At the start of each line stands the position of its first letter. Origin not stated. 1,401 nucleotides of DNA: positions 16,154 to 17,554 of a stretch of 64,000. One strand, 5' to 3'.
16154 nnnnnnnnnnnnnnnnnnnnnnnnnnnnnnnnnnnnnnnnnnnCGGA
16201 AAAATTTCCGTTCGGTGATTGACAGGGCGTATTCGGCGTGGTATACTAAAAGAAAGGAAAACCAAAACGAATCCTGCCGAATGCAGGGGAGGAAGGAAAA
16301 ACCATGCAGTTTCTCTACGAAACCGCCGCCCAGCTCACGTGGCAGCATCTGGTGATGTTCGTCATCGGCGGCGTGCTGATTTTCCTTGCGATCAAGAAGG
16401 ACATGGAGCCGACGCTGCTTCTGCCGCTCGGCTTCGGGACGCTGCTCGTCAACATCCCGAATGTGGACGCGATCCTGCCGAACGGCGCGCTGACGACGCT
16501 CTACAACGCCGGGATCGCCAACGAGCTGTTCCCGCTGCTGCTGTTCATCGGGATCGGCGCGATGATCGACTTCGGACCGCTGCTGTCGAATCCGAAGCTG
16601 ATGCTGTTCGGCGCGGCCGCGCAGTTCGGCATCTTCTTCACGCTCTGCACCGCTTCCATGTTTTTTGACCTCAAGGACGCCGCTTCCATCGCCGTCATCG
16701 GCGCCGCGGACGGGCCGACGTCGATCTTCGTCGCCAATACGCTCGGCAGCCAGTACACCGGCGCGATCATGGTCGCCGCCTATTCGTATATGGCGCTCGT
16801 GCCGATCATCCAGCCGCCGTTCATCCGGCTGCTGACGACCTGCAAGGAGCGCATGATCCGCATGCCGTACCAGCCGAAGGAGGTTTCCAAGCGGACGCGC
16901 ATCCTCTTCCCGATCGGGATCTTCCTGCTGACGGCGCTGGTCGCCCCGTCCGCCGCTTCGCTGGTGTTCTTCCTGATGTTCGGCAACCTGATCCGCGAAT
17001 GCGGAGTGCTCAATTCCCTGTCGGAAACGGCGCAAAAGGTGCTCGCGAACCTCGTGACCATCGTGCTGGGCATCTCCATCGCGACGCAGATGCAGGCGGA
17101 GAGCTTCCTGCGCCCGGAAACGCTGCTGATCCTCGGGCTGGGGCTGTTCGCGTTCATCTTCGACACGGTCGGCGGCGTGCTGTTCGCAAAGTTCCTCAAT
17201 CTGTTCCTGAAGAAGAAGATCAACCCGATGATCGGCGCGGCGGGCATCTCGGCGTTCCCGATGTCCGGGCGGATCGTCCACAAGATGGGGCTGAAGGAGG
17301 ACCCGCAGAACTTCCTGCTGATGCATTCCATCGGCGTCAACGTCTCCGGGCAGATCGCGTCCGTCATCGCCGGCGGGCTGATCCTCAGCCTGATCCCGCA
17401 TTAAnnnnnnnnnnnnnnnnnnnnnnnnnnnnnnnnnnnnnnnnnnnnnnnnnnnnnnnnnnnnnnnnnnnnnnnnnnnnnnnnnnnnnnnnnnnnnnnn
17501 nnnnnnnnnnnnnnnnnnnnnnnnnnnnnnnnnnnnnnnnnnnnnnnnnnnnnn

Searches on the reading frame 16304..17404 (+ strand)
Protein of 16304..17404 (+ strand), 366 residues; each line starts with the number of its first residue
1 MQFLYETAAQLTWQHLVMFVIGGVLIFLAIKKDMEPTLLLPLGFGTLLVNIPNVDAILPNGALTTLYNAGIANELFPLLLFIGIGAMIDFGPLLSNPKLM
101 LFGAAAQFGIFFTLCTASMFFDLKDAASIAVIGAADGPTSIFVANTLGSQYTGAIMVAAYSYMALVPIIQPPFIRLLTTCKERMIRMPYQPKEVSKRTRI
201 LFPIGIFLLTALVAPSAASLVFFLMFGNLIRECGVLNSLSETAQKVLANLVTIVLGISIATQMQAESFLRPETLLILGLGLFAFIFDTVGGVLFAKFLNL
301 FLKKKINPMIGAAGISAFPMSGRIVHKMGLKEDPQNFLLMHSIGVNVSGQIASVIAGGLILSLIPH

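Call 10: search_protein_families(library=pfam, proteins=[window:16304-17404:+], max_evalue=0.01)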
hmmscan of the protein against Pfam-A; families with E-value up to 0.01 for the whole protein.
window:16304-17404:+ (366 aa): 1 family
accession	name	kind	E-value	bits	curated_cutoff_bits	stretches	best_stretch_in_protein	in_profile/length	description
PF03977.18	OAD_beta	-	5.9e-150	499.6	31.6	1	14-363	1-348/349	Na+-transporting oxaloacetate decarboxylase beta subunit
